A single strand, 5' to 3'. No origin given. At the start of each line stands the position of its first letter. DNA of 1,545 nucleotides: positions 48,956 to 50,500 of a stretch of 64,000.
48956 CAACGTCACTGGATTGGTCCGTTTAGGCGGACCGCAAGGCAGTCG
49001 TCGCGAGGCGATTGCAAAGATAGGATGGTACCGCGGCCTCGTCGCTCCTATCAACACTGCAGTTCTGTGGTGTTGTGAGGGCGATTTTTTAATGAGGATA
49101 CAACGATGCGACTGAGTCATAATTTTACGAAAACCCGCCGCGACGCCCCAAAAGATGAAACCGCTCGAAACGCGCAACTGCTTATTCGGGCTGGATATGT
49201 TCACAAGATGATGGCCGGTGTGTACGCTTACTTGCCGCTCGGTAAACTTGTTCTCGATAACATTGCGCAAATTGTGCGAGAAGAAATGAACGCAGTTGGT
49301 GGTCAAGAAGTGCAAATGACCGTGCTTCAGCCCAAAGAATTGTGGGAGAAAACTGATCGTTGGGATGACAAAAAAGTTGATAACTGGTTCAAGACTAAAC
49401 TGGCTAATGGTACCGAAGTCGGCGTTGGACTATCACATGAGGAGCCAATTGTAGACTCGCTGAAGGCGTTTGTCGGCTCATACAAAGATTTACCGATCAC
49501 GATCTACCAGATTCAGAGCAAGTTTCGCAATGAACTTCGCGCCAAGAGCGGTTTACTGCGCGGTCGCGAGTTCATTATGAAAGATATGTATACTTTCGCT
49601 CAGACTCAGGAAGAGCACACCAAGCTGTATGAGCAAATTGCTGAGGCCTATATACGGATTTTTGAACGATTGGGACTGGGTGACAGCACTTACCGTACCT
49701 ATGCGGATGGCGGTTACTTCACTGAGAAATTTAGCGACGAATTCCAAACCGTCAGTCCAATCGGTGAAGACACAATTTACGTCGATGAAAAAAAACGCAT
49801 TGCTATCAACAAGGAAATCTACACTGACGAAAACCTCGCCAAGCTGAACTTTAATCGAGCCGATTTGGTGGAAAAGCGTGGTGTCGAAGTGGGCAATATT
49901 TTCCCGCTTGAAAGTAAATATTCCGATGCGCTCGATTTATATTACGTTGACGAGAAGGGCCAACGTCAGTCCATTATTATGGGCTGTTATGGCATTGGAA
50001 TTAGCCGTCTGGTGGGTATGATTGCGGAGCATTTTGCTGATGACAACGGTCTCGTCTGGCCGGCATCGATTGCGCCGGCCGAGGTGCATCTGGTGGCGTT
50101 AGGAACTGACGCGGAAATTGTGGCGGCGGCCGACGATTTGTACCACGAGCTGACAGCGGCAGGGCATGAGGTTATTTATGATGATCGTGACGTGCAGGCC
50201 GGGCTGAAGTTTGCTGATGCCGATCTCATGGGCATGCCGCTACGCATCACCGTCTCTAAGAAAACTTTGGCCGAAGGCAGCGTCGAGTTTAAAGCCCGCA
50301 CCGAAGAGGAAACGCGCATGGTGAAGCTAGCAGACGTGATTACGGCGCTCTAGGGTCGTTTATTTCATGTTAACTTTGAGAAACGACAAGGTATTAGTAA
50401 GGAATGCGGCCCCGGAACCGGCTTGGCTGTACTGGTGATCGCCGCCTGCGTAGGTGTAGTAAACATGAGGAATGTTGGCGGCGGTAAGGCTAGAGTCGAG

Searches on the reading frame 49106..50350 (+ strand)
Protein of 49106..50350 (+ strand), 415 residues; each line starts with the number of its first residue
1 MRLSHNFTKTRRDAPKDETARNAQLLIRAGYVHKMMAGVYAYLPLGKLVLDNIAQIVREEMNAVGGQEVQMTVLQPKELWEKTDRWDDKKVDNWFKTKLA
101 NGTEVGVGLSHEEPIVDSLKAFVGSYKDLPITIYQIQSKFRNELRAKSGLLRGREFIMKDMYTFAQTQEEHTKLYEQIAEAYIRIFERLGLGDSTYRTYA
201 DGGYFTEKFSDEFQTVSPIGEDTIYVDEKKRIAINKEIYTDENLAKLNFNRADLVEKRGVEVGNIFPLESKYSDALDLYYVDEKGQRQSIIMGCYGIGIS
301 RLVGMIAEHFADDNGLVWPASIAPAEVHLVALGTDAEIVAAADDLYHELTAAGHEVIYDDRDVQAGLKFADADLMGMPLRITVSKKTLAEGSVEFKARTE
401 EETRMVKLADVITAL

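Call 8: find_homologous_proteins(query=window:49106-50350:+, max_evalue=1e-20)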
Query window:49106-50350:+ (415 aa): 8000 proteins with E <= 1e-20 among 8000 candidates; the best 120 are listed.
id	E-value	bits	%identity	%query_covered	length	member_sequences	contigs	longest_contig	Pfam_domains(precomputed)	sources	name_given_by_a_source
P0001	4.9e-274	926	100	100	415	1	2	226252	PF03129.26,PF00587.31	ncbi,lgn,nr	ncbi:prolyl-tRNA synthetase [Candidatus Saccharibacteria bacterium]|nr:prolyl-tRNA synthetase [Candi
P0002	7.7e-213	725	76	100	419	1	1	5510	PF03129.26,PF00587.31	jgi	jgi:prolyl-tRNA synthetase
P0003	2.6e-212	723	76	100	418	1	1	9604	PF03129.26,PF00587.31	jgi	jgi:prolyl-tRNA synthetase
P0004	2.9e-212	723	76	99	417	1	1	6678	PF03129.26,PF00587.31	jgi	jgi:prolyl-tRNA synthetase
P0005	1.2e-211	721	76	100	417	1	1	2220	PF03129.26,PF00587.31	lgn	-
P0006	8.2e-211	718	75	100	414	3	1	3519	PF03129.26,PF00587.31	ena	-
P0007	7.5e-209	712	74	100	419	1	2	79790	PF03129.26,PF00587.31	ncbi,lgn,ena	-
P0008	1.6e-208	711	75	100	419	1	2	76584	PF03129.26,PF00587.31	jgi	jgi:prolyl-tRNA synthetase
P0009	5.6e-207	705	76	98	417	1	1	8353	PF03129.26,PF00587.31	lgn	-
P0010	9.6e-207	705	75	98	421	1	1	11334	PF03129.26,PF00587.31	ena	-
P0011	1.2e-206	704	73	100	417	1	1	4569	PF03129.26,PF00587.31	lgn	-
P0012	1.2e-206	704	74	99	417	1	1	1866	PF03129.26,PF00587.31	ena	-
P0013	2.5e-206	703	76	98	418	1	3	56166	PF03129.26,PF00587.31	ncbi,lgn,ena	ncbi:MAG: aminoacyl--tRNA ligase-related protein [Patescibacteria group bacterium]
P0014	2.7e-206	703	77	97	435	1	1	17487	PF03129.26,PF00587.31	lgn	-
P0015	4.7e-206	702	74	99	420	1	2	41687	PF03129.26,PF00587.31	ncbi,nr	ncbi:MAG TPA: aminoacyl--tRNA ligase-related protein [Candidatus Saccharimonadales bacterium]|nr:ami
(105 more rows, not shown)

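Call 9: search_protein_families(library=ncbifam, proteins=[window:49106-50350:+])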
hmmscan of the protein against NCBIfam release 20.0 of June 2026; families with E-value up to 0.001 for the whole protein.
window:49106-50350:+ (415 aa): 10 families
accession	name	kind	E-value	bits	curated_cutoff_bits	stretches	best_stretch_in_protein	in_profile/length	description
NF006625.0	PRK09194.1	equivalog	1.6e-137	459.8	558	2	1-240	1-237/559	proline--tRNA ligase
TIGR00409.1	proS_fam_II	equivalog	8.4e-124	414.5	306.7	2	1-239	1-236/568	proline--tRNA ligase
NF008979.1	PRK12325.1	exception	6.2e-116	387.8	550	1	1-413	1-434/437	proline--tRNA ligase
TIGR00408.1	proS_fam_I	equivalog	2.5e-35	122.3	437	2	256-413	215-375/475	proline--tRNA ligase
TIGR00418.1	thrS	equivalog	1.4e-26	93.5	383.65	1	32-413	186-559/565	threonine--tRNA ligase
NF003211.1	PRK04173.1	equivalog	2.1e-21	76.3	312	1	127-412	186-451/454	glycine--tRNA ligase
TIGR00389.1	glyS_dimeric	equivalog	4.2e-20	71.8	243.3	2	298-414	438-560/565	glycine--tRNA ligase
NF003068.0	PRK03991.1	equivalog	5.4e-19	68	484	1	37-413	217-586/613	threonine--tRNA ligase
NF011484.0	PRK14894.1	equivalog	3.7e-07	28.7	1050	0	123-199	158-233/539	glycine--tRNA ligase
TIGR00442.1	hisS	equivalog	9e-05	21.6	286.75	0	37-193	4-154/406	histidine--tRNA ligase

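Call 12: find_related_loci(query=A1, collection=genome_contigs, flank=2500)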
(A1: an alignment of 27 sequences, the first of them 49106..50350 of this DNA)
Query A1 (415 aa) in genome_contigs; peptide patterns used: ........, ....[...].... (x = any residue, [..] = any of these).
600 stretches matched a pattern (row limit reached: there are more); 589 encode a relative of the query (tblastn E <= 1e-3); the best 80 are kept; 80 distinct loci.
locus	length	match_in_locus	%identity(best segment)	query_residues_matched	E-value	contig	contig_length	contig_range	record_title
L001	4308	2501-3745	71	1-415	0e+0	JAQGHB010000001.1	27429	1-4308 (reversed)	MAG: Candidatus Saccharibacteria bacterium isolate RYN_422 scaffold_514249, whole genome shotgun sequence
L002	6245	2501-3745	71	1-415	0e+0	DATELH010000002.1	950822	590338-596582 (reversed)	MAG TPA_asm: Candidatus Saccharimonadales bacterium isolate SMAG_U8911 k141_725138, whole genome shotgun sequence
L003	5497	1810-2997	72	1-398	0e+0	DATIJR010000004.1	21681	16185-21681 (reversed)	MAG TPA_asm: Patescibacteria group bacterium isolate SMAG_U15696 k141_607486, whole genome shotgun sequence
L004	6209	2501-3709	71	1-403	0e+0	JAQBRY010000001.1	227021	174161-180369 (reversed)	MAG: Candidatus Saccharibacteria bacterium isolate RYN_413 scaffold_1689479, whole genome shotgun sequence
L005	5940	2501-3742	69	1-415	0e+0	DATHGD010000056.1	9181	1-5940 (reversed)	MAG TPA_asm: Candidatus Saccharimonadales bacterium isolate SMAG_U12464 k141_175047, whole genome shotgun sequence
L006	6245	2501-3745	68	1-415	0e+0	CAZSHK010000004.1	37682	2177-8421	MAG TPA_asm: uncultured Candidatus Saccharibacteria bacterium isolate SRP200132_co1_696 genome assembly, contig: NODE_18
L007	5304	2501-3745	68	1-415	0e+0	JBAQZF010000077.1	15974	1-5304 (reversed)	MAG: Candidatus Saccharimonadales bacterium isolate MFD03300_ilm_asm_bin1 k127_88313, whole genome shotgun sequence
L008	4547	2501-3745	67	1-415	0e+0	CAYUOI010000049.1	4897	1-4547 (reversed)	MAG TPA_asm: uncultured Candidatus Saccharibacteria bacterium isolate SRP200132_co1_569 genome assembly, contig: NODE_34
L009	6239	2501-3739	68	1-412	0e+0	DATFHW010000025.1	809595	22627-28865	MAG TPA_asm: Candidatus Saccharimonadales bacterium isolate SMAG_U8699 k141_2568195, whole genome shotgun sequence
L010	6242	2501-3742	68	1-415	0e+0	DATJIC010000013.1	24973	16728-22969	MAG TPA_asm: Verrucomicrobiia bacterium isolate SMAG_U15528 k141_5290749, whole genome shotgun sequence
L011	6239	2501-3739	67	1-413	0e+0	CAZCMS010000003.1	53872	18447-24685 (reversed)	MAG TPA_asm: uncultured Candidatus Saccharibacteria bacterium isolate SRP193066_co1_124 genome assembly, contig: NODE_68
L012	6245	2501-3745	67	1-415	0e+0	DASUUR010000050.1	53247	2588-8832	MAG TPA_asm: Candidatus Saccharimonadales bacterium isolate SMAG_U1794 k141_978399, whole genome shotgun sequence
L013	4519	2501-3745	67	1-415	0e+0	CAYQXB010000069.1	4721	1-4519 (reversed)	MAG TPA_asm: uncultured Candidatus Saccharibacteria bacterium isolate SRP344714_co2_174 genome assembly, contig: NODE_46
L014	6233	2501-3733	66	1-415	0e+0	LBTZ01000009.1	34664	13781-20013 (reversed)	MAG: Parcubacteria group bacterium GW2011_GWD2_38_11 US70_C0009, whole genome shotgun sequence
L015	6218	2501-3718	67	1-406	0e+0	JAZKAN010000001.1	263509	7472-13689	MAG: Patescibacteria group bacterium isolate ADI_H3L2_1_122_18_3-bin027_1 ADIH3L21_B027_1_000000000001, whole genome sho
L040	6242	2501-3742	61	1-415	6e-176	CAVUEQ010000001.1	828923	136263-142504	MAG: uncultured bacterium isolate MFD04944.bin.2.55 genome assembly, contig: contig_29178, whole genome shotgun sequence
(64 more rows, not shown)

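Call 18: find_encoding_contigs(protein=P0002, flank=1500, max_places=3)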
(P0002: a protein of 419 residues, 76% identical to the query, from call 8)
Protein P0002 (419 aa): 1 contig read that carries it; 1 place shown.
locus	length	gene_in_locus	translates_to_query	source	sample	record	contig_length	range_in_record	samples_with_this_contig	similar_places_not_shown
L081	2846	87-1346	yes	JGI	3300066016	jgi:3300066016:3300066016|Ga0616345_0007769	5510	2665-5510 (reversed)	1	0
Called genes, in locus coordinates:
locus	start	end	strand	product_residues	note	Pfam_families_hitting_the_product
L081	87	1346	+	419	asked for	PF00587:tRNA-synt_2b, PF03129:HGTP_anticodon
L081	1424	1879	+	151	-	PF03449:GreA_GreB_N, PF01272:GreA_GreB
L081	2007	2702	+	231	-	-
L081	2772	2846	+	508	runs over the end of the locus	PF01336:tRNA_anti-codon, PF00152:tRNA-synt_2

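Call 19: find_encoding_contigs(protein=P0007, flank=1500, max_places=3)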
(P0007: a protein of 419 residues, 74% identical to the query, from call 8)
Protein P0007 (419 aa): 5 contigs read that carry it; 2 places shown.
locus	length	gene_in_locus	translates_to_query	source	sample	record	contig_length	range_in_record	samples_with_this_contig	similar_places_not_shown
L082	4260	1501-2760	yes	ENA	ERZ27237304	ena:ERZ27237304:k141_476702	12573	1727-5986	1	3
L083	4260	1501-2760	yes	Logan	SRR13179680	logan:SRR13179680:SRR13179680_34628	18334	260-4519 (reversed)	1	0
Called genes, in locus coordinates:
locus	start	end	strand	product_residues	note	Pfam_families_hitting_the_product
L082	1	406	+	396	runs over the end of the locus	PF02163:Peptidase_M50, PF13180:PDZ_2 (weak), PF17820:PDZ_6 (weak)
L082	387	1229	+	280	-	PF02517:Rce1-like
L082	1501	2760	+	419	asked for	PF00587:tRNA-synt_2b, PF03129:HGTP_anticodon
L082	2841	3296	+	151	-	PF03449:GreA_GreB_N, PF01272:GreA_GreB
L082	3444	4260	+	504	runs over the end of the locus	PF01336:tRNA_anti-codon, PF00152:tRNA-synt_2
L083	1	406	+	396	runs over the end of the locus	PF02163:Peptidase_M50, PF13180:PDZ_2 (weak), PF17820:PDZ_6 (weak)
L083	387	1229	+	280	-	PF02517:Rce1-like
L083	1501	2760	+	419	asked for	PF00587:tRNA-synt_2b, PF03129:HGTP_anticodon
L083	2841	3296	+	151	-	PF03449:GreA_GreB_N, PF01272:GreA_GreB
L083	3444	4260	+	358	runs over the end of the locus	?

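Call 20: find_encoding_contigs(protein=P0013, flank=1500, max_places=3)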
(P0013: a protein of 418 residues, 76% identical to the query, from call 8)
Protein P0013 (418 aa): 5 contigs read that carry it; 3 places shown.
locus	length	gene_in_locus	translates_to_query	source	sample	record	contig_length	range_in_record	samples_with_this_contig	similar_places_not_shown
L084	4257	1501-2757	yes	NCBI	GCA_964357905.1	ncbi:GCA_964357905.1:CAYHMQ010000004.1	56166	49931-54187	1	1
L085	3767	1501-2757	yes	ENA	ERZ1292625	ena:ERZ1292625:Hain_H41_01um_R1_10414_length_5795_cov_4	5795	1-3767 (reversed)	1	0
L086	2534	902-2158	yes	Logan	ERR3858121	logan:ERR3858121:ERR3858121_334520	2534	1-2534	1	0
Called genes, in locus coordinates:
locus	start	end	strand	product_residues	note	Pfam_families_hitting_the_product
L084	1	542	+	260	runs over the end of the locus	PF02517:Rce1-like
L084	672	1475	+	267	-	PF00696:AA_kinase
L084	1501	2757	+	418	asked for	PF00587:tRNA-synt_2b, PF03129:HGTP_anticodon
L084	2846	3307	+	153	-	PF03449:GreA_GreB_N, PF01272:GreA_GreB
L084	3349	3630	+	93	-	PF04221:RelB (weak)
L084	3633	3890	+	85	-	PF15738:YafQ_toxin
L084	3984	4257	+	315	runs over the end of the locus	-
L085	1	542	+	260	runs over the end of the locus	PF02517:Rce1-like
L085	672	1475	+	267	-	PF00696:AA_kinase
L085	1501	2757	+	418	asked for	PF00587:tRNA-synt_2b, PF03129:HGTP_anticodon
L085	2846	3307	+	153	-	PF03449:GreA_GreB_N, PF01272:GreA_GreB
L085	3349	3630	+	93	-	PF04221:RelB (weak)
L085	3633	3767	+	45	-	?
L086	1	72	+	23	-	?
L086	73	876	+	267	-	PF00696:AA_kinase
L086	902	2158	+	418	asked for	PF00587:tRNA-synt_2b, PF03129:HGTP_anticodon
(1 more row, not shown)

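Call 40: find_homologous_proteins(query=L040:2501-3742:+, max_evalue=1e-50)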
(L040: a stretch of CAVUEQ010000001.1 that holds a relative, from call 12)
Query L040:2501-3742:+ (414 aa): 8000 proteins with E <= 1e-50 among 8000 candidates; the best 120 are listed.
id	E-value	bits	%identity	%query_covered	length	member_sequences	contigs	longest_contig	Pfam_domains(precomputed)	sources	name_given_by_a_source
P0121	9.0e-272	919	100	100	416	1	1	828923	PF03129.26,PF00587.31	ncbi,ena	-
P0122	1.2e-226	770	82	99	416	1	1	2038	PF03129.26,PF00587.31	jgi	jgi:prolyl-tRNA synthetase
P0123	5.0e-221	752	79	100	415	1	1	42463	PF03129.26,PF00587.31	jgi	jgi:prolyl-tRNA synthetase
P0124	3.9e-213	726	77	100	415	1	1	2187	PF03129.26,PF00587.31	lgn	-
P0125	4.3e-206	703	76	98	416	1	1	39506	PF03129.26,PF00587.31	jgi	jgi:prolyl-tRNA synthetase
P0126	1.1e-205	701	77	99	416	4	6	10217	PF03129.26,PF00587.31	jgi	jgi:prolyl-tRNA synthetase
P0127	7.1e-202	689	73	100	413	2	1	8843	PF03129.26,PF00587.31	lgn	-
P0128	3.5e-188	644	68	100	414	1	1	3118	PF03129.26,PF00587.31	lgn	-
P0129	1.6e-187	642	67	100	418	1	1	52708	PF03129.26,PF00587.31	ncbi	-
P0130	1.0e-186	639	69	96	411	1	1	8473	PF03129.26,PF00587.31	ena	-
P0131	1.4e-186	639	68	100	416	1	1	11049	PF03129.26,PF00587.31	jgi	jgi:prolyl-tRNA synthetase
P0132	1.6e-186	638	69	99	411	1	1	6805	PF03129.26,PF00587.31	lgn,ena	-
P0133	1.6e-186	638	69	98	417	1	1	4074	PF03129.26,PF00587.31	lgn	-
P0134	2.3e-186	638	66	100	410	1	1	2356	PF03129.26,PF00587.31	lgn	-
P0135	3.9e-186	637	68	100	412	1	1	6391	PF03129.26,PF00587.31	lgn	-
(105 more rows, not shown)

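Call 41: find_encoding_contigs(protein=P0123, flank=1500, max_places=3)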
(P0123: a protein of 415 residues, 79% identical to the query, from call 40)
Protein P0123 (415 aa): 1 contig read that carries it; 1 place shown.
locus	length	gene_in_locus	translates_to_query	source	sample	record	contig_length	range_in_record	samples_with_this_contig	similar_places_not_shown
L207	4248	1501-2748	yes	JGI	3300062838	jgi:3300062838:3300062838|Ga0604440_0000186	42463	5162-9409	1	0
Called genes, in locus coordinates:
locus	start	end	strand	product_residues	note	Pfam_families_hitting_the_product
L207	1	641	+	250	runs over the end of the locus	PF02517:Rce1-like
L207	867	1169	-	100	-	-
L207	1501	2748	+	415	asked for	PF00587:tRNA-synt_2b, PF03129:HGTP_anticodon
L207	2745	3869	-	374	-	PF01546:Peptidase_M20, PF07687:M20_dimer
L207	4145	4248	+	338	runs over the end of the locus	PF18152:DAHP_snth_FXD, PF00793:DAHP_synth_1, PF03102:NeuB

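Call 42: find_encoding_contigs(protein=P0125, flank=1500, max_places=3)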
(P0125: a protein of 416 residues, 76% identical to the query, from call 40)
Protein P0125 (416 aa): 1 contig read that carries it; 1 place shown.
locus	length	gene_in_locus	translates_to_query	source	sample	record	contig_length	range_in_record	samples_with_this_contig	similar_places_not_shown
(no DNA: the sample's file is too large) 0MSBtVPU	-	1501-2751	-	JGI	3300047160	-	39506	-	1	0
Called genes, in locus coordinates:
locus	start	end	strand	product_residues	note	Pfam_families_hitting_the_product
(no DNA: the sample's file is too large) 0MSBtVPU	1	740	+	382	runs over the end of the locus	PF02163:Peptidase_M50, PF13180:PDZ_2, PF17820:PDZ_6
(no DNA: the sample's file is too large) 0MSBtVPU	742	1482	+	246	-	PF02517:Rce1-like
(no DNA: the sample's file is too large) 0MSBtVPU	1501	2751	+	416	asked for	PF00587:tRNA-synt_2b, PF03129:HGTP_anticodon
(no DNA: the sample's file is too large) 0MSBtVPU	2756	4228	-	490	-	PF13472:Lipase_GDSL_2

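Call 43: find_encoding_contigs(protein=P0126, flank=1500, max_places=6)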
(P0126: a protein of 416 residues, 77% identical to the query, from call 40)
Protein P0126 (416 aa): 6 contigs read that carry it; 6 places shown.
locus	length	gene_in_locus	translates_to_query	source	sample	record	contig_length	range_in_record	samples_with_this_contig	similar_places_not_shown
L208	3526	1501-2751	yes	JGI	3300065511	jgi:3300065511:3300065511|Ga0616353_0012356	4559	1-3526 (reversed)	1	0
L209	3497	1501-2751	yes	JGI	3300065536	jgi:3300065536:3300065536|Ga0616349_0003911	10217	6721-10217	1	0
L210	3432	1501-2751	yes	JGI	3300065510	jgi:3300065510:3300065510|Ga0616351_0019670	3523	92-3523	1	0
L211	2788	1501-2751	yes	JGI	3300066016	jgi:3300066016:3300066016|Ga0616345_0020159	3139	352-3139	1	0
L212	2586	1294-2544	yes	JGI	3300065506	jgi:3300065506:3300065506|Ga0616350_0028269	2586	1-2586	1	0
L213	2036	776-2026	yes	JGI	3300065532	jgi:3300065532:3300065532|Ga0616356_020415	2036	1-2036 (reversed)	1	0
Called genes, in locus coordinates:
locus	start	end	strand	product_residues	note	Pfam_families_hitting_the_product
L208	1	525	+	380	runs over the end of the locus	PF02163:Peptidase_M50, PF13180:PDZ_2, PF17820:PDZ_6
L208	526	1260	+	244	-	PF02517:Rce1-like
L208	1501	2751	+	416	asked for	PF00587:tRNA-synt_2b, PF03129:HGTP_anticodon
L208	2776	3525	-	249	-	?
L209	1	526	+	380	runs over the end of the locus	PF02163:Peptidase_M50, PF13180:PDZ_2, PF17820:PDZ_6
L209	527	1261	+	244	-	PF02517:Rce1-like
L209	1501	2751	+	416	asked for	PF00587:tRNA-synt_2b, PF03129:HGTP_anticodon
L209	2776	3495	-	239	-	?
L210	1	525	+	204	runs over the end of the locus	?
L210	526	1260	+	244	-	PF02517:Rce1-like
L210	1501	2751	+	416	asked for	PF00587:tRNA-synt_2b, PF03129:HGTP_anticodon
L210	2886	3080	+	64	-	-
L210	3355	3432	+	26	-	?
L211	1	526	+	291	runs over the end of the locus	?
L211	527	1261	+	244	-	PF02517:Rce1-like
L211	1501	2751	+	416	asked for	PF00587:tRNA-synt_2b, PF03129:HGTP_anticodon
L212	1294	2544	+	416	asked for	PF00587:tRNA-synt_2b, PF03129:HGTP_anticodon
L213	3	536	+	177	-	?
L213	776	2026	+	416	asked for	PF00587:tRNA-synt_2b, PF03129:HGTP_anticodon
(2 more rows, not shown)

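Call 44: find_encoding_contigs(protein=P0127, flank=1500, max_places=3)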
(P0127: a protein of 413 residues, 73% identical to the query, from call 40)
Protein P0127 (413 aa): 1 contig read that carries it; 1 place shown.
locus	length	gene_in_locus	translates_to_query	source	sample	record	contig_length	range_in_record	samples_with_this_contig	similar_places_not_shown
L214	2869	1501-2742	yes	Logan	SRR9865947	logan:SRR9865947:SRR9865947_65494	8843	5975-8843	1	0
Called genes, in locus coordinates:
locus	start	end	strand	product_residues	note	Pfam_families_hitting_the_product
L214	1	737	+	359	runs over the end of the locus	PF02163:Peptidase_M50, PF00595:PDZ (faint), PF13180:PDZ_2, PF17820:PDZ_6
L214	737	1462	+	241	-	PF02517:Rce1-like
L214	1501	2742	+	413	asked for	PF00587:tRNA-synt_2b, PF03129:HGTP_anticodon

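Call 77: find_homologous_proteins(query=L196:4270-5523:+, max_evalue=1e-50)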
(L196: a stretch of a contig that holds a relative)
Query L196:4270-5523:+ (418 aa): 8000 proteins with E <= 1e-50 among 8000 candidates; the best 120 are listed.
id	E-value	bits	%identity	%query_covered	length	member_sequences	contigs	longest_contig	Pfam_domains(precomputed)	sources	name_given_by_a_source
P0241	3.2e-282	953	100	100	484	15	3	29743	PF03129.26,PF00587.31,PF09180.17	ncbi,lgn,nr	ncbi:MAG: Proline--tRNA ligase [Firmicutes bacterium]|nr:Proline--tRNA ligase [candidate division NP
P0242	1.6e-255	865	89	100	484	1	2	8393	PF03129.26,PF00587.31,PF09180.17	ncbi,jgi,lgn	-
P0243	6.7e-253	857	86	100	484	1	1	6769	PF03129.26,PF00587.31,PF09180.17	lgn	-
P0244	3.5e-250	848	86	100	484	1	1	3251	PF03129.26,PF00587.31,PF09180.17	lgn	-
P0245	1.2e-244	829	84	100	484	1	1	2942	PF03129.26,PF00587.31,PF09180.17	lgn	-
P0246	1.7e-241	819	83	100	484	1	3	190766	PF03129.26,PF00587.31,PF09180.17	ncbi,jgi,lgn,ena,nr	ncbi:MAG: prolyl-tRNA synthetase [Bacillota bacterium]|nr:MAG: prolyl-tRNA synthetase [Bacillota bac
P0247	3.8e-241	818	83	100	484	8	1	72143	PF03129.26,PF00587.31,PF09180.17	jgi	-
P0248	9.4e-241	817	81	100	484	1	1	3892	PF03129.26,PF00587.31,PF09180.17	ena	-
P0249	2.4e-235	799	80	100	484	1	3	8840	PF03129.26,PF00587.31,PF09180.17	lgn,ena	-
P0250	9.2e-234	794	81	100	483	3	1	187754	PF03129.26,PF00587.31,PF09180.17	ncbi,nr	ncbi:MAG: proline--tRNA ligase [Firmicutes bacterium]|nr:proline--tRNA ligase [Dethiobacter sp.] MBS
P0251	1.1e-232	790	79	100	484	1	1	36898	PF03129.26,PF00587.31,PF09180.17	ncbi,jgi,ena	jgi:prolyl-tRNA synthetase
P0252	1.7e-232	789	81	100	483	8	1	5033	PF03129.26,PF00587.31,PF09180.17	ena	-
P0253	7.9e-232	787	79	100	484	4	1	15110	PF03129.26,PF00587.31,PF09180.17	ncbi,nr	ncbi:MAG TPA: proline--tRNA ligase [Symbiobacteriaceae bacterium]|nr:proline--tRNA ligase [Symbiobac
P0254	3.0e-231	785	78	100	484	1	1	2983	PF03129.26,PF00587.31,PF09180.17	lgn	-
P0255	2.3e-230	782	78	100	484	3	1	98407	PF03129.26,PF00587.31,PF09180.17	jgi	jgi:prolyl-tRNA synthetase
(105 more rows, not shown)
